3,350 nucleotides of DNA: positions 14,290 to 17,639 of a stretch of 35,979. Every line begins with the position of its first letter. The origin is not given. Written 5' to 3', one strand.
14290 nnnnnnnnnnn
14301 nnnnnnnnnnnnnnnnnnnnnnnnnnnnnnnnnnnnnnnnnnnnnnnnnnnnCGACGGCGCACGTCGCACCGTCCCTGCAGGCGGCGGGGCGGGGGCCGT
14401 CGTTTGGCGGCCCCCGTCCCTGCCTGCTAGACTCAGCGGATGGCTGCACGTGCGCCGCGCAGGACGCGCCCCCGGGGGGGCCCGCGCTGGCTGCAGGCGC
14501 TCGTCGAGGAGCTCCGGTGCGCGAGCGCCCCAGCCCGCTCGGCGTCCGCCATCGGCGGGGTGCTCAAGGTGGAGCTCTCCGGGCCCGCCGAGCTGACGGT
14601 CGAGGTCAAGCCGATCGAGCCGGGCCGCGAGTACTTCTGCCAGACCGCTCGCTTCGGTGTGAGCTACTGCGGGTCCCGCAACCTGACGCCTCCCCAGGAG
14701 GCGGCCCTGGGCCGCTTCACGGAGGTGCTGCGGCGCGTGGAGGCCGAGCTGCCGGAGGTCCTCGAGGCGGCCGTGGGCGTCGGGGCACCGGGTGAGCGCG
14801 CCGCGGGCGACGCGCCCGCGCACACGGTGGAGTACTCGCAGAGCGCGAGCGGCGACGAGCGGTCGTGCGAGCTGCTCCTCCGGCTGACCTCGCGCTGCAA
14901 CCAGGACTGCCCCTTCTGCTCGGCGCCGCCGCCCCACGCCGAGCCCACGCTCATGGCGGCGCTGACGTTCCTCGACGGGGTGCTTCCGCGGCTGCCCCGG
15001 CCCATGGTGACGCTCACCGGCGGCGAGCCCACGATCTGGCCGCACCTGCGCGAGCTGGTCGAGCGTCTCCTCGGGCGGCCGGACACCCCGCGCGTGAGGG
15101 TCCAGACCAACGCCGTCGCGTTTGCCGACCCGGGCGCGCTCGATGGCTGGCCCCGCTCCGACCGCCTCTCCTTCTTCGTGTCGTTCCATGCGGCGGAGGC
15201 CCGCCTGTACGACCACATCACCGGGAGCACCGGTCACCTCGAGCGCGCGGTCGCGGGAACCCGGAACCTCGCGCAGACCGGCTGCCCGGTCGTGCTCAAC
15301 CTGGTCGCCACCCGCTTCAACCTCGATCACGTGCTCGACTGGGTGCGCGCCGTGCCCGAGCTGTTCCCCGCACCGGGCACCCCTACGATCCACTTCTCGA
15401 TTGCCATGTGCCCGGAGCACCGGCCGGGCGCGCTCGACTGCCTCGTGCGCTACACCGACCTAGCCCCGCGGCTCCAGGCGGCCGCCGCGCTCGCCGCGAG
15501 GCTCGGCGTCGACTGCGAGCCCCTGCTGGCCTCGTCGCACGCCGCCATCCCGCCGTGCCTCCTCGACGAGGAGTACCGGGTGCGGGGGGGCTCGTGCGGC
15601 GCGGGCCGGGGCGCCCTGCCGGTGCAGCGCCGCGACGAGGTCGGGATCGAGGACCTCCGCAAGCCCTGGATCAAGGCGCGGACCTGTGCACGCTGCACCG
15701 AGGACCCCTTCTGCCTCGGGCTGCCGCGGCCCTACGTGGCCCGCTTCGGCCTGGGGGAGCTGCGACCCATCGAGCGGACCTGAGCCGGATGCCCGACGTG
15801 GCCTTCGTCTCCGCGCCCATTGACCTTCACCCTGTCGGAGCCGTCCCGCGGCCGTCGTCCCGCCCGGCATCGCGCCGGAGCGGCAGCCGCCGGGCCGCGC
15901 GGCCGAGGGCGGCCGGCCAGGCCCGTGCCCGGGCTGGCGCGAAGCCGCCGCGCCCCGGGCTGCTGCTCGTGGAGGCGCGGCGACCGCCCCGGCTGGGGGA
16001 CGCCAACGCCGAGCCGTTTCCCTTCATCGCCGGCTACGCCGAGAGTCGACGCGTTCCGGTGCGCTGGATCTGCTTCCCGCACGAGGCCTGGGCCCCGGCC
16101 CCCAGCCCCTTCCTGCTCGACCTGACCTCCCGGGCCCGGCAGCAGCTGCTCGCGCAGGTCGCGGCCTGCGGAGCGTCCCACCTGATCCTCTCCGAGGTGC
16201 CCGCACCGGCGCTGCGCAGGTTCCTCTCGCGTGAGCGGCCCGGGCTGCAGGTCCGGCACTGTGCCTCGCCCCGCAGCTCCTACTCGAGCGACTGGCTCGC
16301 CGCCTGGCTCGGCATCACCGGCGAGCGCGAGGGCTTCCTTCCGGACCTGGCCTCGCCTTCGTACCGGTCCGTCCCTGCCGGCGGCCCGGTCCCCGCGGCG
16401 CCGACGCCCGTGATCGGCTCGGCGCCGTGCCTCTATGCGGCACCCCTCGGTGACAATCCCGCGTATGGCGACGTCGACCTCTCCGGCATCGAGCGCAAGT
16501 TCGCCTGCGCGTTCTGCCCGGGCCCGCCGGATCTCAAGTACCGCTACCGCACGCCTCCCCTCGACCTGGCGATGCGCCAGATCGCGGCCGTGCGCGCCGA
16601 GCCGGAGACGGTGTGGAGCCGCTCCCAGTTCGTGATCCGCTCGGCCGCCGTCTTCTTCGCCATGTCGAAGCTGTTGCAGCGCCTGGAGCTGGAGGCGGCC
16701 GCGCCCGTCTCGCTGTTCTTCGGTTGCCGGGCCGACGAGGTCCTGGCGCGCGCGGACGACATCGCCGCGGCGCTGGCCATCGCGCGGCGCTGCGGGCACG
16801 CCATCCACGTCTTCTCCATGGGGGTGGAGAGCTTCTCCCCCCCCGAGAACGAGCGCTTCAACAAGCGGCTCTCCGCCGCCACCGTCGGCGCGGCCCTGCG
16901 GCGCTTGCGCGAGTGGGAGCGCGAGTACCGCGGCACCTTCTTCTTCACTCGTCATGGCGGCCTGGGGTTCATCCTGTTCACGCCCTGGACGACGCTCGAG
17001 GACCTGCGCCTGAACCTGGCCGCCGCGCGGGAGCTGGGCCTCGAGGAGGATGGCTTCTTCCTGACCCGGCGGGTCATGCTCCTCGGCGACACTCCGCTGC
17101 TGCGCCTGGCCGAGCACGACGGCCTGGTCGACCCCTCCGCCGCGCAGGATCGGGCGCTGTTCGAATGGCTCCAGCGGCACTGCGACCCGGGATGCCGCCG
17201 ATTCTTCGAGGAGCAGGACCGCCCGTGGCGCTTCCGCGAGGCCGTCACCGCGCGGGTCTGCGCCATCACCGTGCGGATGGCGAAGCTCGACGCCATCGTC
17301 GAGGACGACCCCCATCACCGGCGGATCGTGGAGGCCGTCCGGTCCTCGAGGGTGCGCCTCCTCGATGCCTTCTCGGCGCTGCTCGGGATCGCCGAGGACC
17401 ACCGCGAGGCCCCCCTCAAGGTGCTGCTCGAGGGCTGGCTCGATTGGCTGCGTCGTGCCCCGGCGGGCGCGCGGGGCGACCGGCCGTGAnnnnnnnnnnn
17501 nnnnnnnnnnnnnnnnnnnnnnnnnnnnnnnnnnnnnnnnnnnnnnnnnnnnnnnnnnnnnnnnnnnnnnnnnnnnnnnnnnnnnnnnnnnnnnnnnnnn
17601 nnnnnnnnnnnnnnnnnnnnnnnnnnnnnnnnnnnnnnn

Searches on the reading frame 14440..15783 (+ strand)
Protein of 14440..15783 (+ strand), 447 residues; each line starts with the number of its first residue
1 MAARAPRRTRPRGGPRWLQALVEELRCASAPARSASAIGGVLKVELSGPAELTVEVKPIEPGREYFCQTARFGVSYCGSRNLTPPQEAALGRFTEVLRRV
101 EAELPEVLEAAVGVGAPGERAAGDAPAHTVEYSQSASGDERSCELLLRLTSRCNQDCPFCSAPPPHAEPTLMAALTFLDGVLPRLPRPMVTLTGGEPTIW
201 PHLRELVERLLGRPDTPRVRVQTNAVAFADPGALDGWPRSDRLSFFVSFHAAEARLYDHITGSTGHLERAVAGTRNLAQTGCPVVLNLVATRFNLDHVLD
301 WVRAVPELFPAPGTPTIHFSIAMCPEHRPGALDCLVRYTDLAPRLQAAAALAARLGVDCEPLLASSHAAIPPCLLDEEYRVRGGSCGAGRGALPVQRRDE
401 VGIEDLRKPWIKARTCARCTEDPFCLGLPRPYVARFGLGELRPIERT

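Call 10: search_protein_families(library=pfam, proteins=[window:14440-15783:+], max_evalue=0.01)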
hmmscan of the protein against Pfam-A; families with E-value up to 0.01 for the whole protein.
window:14440-15783:+ (447 aa): 1 family
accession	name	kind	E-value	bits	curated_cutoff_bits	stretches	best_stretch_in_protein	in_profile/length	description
PF04055.27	Radical_SAM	-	5.5e-13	49.9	29.5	1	149-302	3-163/166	Radical SAM superfamily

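Call 12: search_protein_families(library=ncbifam, proteins=[window:14440-15783:+], max_evalue=0.001)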
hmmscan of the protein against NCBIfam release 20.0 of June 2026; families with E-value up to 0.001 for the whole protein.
window:14440-15783:+ (447 aa): 19 families
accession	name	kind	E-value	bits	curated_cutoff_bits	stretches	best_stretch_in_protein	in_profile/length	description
TIGR03977.1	rSAM_pair_HxsC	equivalog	9.4e-18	64.1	267.9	1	143-303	25-188/292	His-Xaa-Ser system radical SAM maturase HxsC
NF045646.2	rSAM_Se_TrsS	equivalog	1.5e-11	43.5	490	1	140-307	83-253/441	radical SAM (seleno)protein TrsS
TIGR02666.1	moaA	equivalog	4e-10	39.2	284.05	1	146-302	13-177/336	GTP 3',8-cyclase MoaA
TIGR02109.1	PQQ_syn_pqqE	equivalog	7.3e-10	38.3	381.35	1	144-302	8-166/358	pyrroloquinoline quinone biosynthesis protein PqqE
NF038332.1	rSAM_rare_HxsC4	exception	1.5e-09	37.4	500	1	189-302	63-178/335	radical SAM protein HxsC4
TIGR02668.1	moaA_archaeal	equivalog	2.6e-09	36.5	325.25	1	145-304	12-172/303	GTP 3',8-cyclase MoaA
TIGR04251.1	SCM_rSAM_ScmF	equivalog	8.1e-09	35.3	400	1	147-304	8-168/353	SynChlorMet cassette radical SAM/SPASM protein ScmF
TIGR03470.1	HpnH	equivalog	6.1e-08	32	225.05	1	146-294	31-173/318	adenosyl-hopene transferase HpnH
NF001199.0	PRK00164.2-1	equivalog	3.7e-07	29.6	231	1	145-299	14-169/308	GTP 3',8-cyclase MoaA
TIGR04545.1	rSAM_ahbD_hemeb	equivalog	1.3e-06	28.1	500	1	148-301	5-158/339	heme b synthase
TIGR03962.1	mycofact_rSAM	equivalog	1.3e-06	27.9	265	1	146-300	15-168/339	mycofactocin radical SAM maturase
NF045702.1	rSAM_GDGT_ether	equivalog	5.6e-06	25.3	450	1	146-257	89-206/486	tetraether lipid synthase Tes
TIGR04053.2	TIGR04053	equivalog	7.1e-06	25.5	395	1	149-305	14-173/366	TIGR04053 family radical SAM/SPASM domain-containing protein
NF049973.1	radical_Rv1681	equivalog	7.3e-06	25.1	380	1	152-284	81-213/326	Rv1681 family radical SAM protein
NF033640.1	N_Twi_rSAM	subfamily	9e-06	25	170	1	191-255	177-245/398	twitch domain-containing radical SAM protein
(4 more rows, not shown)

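Call 92: search_protein_families(library=padloc, proteins=[window:14440-15783:+], max_evalue=0.001)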
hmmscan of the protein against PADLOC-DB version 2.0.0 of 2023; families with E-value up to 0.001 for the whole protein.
window:14440-15783:+ (447 aa): 2 families
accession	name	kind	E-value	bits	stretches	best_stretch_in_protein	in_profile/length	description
PDLC02903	pVip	-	8.2e-05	20.2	1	148-296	5-151/257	Viperins not associated with kinases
PDLC02904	pVip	-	0.00021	18.9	1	148-297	8-156/262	Viperins associated with kinases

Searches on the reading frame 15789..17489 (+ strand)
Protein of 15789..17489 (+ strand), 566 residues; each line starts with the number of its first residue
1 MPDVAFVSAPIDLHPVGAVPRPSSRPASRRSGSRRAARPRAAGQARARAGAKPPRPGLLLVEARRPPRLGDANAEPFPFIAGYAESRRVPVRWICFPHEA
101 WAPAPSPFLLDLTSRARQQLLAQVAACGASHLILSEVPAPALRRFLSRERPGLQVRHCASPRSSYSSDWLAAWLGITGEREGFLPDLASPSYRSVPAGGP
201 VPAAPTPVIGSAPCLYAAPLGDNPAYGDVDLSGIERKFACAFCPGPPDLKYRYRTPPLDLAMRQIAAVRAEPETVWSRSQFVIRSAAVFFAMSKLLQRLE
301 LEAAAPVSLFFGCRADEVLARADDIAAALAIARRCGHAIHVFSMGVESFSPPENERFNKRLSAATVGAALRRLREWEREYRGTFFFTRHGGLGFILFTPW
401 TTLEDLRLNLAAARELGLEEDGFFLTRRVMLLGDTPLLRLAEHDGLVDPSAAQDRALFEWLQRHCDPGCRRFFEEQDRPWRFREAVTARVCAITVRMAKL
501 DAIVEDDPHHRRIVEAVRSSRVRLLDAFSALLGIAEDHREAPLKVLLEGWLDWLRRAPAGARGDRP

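Call 10: search_protein_families(library=pfam, proteins=[window:15789-17489:+], max_evalue=0.01)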
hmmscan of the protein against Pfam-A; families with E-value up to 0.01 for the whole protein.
window:15789-17489:+ (566 aa): 0 families

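Call 12: search_protein_families(library=ncbifam, proteins=[window:15789-17489:+], max_evalue=0.001)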
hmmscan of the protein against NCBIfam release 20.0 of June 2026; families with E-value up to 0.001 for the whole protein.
window:15789-17489:+ (566 aa): 0 families

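Call 92: search_protein_families(library=padloc, proteins=[window:15789-17489:+], max_evalue=0.001)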
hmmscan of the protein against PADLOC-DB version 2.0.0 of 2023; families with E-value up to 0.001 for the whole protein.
window:15789-17489:+ (566 aa): 0 families

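Call 95: find_homologous_proteins(query=window:15789-17489:+)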
Query window:15789-17489:+ (566 aa): 14 proteins with E <= 0.001 among 8000 candidates.
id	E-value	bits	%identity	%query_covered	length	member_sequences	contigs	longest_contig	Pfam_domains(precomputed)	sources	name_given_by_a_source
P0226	0.0e+0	1148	100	89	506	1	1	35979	-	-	-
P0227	7.6e-253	858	75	90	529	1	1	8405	-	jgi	jgi:hypothetical protein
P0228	8.0e-231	786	72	84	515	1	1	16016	-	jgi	jgi:hypothetical protein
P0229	3.3e-199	681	62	89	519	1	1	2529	-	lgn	-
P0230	3.3e-186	638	60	89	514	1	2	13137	-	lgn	-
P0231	1.3e-170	587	56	89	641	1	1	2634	-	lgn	-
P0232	1.5e-161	557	56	87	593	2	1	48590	-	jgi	jgi:hypothetical protein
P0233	3.1e-151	523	73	59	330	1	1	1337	-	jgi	jgi:hypothetical protein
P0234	3.1e-139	483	49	86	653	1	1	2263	-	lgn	-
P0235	1.7e-66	243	34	81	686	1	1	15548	-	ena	-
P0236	4.3e-64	235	36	81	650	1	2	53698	-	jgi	jgi:hypothetical protein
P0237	2.3e-40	157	32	78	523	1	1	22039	-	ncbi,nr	ncbi:MAG: hypothetical protein Q8T11_04285, partial [Elusimicrobiota bacterium]|nr:hypothetical prot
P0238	3.9e-32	130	31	65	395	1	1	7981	-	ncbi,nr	ncbi:MAG: hypothetical protein NDJ72_04430, partial [Elusimicrobia bacterium]|nr:hypothetical protei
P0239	1.5e-31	128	30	82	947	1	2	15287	-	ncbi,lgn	-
